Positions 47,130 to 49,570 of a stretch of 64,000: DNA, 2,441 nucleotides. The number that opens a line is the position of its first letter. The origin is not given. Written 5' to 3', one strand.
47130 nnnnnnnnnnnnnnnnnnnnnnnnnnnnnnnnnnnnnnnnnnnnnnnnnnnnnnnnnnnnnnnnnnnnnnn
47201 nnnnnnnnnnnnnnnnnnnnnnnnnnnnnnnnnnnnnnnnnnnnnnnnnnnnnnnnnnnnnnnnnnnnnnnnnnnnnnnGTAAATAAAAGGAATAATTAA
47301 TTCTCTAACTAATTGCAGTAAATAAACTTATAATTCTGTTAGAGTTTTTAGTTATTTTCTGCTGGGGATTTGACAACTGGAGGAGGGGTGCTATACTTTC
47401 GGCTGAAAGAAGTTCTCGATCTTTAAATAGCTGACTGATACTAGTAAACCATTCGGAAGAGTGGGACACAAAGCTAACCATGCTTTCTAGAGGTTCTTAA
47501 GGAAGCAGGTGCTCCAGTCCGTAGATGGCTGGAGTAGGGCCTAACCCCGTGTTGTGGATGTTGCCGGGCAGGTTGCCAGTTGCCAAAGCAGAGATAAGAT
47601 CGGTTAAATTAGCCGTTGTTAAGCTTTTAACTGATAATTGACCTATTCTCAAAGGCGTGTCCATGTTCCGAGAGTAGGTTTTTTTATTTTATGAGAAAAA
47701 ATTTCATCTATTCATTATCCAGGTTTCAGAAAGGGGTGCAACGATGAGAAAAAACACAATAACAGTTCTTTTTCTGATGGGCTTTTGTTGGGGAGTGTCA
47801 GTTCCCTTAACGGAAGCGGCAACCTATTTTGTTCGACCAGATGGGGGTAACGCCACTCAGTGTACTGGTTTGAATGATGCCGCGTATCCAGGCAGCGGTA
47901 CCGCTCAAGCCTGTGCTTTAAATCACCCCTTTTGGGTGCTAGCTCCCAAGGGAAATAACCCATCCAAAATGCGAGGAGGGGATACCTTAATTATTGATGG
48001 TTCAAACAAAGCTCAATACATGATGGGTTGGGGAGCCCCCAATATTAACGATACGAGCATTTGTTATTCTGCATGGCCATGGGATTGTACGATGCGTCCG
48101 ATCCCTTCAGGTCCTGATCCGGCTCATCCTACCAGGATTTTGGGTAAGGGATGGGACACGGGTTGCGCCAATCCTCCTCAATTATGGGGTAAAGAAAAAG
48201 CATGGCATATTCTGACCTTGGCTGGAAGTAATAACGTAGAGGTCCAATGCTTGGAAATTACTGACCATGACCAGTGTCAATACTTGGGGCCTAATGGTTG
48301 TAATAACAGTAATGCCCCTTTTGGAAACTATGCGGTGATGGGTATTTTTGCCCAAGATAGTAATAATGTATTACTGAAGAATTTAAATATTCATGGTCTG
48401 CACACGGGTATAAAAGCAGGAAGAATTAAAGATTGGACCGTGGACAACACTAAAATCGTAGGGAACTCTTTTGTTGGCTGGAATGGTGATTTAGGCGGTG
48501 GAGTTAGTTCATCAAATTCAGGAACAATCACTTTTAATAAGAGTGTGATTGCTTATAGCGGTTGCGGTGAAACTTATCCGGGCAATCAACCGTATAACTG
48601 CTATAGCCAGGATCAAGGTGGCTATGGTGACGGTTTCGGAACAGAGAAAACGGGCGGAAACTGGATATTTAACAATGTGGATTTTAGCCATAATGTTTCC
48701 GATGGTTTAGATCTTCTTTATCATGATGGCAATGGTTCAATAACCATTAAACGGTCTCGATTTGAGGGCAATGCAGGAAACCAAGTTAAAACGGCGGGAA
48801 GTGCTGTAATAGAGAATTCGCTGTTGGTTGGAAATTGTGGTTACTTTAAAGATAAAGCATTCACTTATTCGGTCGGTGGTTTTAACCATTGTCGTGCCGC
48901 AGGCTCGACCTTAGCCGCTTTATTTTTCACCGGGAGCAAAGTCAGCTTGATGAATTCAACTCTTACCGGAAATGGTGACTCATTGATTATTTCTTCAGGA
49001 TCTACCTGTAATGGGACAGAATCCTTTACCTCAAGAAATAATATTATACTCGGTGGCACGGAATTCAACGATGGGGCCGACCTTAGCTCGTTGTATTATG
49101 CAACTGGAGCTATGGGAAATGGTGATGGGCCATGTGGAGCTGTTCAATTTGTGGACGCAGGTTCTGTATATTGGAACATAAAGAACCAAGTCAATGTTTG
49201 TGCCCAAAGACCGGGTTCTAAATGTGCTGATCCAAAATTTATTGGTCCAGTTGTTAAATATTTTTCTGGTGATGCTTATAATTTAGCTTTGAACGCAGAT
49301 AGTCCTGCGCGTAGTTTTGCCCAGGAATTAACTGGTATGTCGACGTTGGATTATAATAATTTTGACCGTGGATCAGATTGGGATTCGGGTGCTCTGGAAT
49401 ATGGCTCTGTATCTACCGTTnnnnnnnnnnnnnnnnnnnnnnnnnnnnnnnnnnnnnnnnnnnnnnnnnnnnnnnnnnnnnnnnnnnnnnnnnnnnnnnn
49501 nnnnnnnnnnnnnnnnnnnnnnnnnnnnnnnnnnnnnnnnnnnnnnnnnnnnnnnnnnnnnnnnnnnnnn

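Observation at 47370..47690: GEMM-like c-di-GMP riboswitch with its own promoter and terminator in the 455-bp leader of the beta-helix gene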

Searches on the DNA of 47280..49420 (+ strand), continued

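Call 56: search_rna_families(sources=[L046, L029, L030, L055, L022, L100, L098, L099, L097, L095], threshold=evalue, max_evalue=0.01, show_alignments=0)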
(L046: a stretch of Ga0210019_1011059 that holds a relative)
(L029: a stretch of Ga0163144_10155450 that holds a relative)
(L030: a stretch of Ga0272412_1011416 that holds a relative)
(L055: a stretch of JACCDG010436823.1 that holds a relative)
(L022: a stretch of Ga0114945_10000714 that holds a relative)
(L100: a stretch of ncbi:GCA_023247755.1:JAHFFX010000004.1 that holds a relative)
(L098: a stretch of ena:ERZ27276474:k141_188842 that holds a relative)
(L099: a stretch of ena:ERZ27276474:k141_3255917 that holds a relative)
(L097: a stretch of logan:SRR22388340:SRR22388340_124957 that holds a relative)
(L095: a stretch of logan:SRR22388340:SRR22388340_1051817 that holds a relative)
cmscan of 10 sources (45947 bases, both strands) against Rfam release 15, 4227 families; matches with E-value up to 0.01: 8.
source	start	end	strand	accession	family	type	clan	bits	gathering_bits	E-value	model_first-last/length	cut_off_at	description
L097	2286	2369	+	RF03167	c-di-GMP-I-GGC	Cis-reg; riboswitch;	CL00126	61.8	59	2.7e-12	1-80/80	no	c-di-GMP-I-GGC riboswitch aptamer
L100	686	782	+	RF03167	c-di-GMP-I-GGC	Cis-reg; riboswitch;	CL00126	61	59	4.5e-12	1-80/80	no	c-di-GMP-I-GGC riboswitch aptamer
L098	710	801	+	RF03167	c-di-GMP-I-GGC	Cis-reg; riboswitch;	CL00126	59.1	59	1.5e-11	1-80/80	no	c-di-GMP-I-GGC riboswitch aptamer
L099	968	1063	+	RF03167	c-di-GMP-I-GGC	Cis-reg; riboswitch;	CL00126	57.1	59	5.8e-11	1-80/80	no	c-di-GMP-I-GGC riboswitch aptamer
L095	363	445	+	RF03167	c-di-GMP-I-GGC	Cis-reg; riboswitch;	CL00126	56.9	59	6.5e-11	1-80/80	no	c-di-GMP-I-GGC riboswitch aptamer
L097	2104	2184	+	RF03167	c-di-GMP-I-GGC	Cis-reg; riboswitch;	CL00126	56.2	59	1.1e-10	1-80/80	no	c-di-GMP-I-GGC riboswitch aptamer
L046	2701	2772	+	RF01051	c-di-GMP-I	Cis-reg; riboswitch;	CL00126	37.7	35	0.00062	1-87/87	no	c-di-GMP-I riboswitch aptamer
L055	1290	1408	+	RF03167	c-di-GMP-I-GGC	Cis-reg; riboswitch;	CL00126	31.2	59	0.0016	1-80/80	no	c-di-GMP-I-GGC riboswitch aptamer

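Call 57: search_rna_families(source=L100, start=640, end=830, threshold=evalue, max_evalue=0.001, show_alignments=2)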
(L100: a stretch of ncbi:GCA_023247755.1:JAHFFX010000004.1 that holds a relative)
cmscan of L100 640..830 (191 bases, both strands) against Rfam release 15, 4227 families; matches with E-value up to 0.001: 1.
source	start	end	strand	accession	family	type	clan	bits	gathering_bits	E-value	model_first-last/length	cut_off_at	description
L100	686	782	+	RF03167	c-di-GMP-I-GGC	Cis-reg; riboswitch;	CL00126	61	59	1.9e-14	1-80/80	no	c-di-GMP-I-GGC riboswitch aptamer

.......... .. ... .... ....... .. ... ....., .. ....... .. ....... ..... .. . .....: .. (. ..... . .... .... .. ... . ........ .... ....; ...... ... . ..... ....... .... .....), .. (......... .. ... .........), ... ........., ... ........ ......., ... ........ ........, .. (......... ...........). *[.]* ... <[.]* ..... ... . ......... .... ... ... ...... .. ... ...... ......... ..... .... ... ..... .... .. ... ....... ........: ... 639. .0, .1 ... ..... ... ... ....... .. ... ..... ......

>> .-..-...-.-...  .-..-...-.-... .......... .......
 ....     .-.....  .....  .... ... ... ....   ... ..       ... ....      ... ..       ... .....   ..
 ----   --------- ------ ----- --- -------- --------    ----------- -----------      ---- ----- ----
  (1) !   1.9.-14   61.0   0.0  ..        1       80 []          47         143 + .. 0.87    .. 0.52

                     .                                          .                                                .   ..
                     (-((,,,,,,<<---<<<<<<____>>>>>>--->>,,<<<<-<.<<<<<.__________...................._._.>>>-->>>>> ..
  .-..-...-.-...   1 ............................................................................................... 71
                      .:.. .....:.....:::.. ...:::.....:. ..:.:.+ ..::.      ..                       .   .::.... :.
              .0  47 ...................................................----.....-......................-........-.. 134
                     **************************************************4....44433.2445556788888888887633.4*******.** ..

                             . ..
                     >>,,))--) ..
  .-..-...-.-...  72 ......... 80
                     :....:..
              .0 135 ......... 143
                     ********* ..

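Call 83: search_with_rna_model(model_id=R1, sources=[L101, L102, L103], max_evalue=1, show_alignments=3)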
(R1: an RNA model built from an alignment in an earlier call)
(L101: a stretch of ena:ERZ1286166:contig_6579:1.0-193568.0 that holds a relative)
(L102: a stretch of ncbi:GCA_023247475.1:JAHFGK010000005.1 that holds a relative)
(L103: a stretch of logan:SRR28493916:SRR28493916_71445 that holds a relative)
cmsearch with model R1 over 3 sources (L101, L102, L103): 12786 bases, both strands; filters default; matches with E-value up to 1: 2.
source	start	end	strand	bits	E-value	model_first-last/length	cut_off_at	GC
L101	950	1047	+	102.9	2.4e-30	1-99/99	no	0.58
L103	103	204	+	86.9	2.1e-25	1-99/99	no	0.51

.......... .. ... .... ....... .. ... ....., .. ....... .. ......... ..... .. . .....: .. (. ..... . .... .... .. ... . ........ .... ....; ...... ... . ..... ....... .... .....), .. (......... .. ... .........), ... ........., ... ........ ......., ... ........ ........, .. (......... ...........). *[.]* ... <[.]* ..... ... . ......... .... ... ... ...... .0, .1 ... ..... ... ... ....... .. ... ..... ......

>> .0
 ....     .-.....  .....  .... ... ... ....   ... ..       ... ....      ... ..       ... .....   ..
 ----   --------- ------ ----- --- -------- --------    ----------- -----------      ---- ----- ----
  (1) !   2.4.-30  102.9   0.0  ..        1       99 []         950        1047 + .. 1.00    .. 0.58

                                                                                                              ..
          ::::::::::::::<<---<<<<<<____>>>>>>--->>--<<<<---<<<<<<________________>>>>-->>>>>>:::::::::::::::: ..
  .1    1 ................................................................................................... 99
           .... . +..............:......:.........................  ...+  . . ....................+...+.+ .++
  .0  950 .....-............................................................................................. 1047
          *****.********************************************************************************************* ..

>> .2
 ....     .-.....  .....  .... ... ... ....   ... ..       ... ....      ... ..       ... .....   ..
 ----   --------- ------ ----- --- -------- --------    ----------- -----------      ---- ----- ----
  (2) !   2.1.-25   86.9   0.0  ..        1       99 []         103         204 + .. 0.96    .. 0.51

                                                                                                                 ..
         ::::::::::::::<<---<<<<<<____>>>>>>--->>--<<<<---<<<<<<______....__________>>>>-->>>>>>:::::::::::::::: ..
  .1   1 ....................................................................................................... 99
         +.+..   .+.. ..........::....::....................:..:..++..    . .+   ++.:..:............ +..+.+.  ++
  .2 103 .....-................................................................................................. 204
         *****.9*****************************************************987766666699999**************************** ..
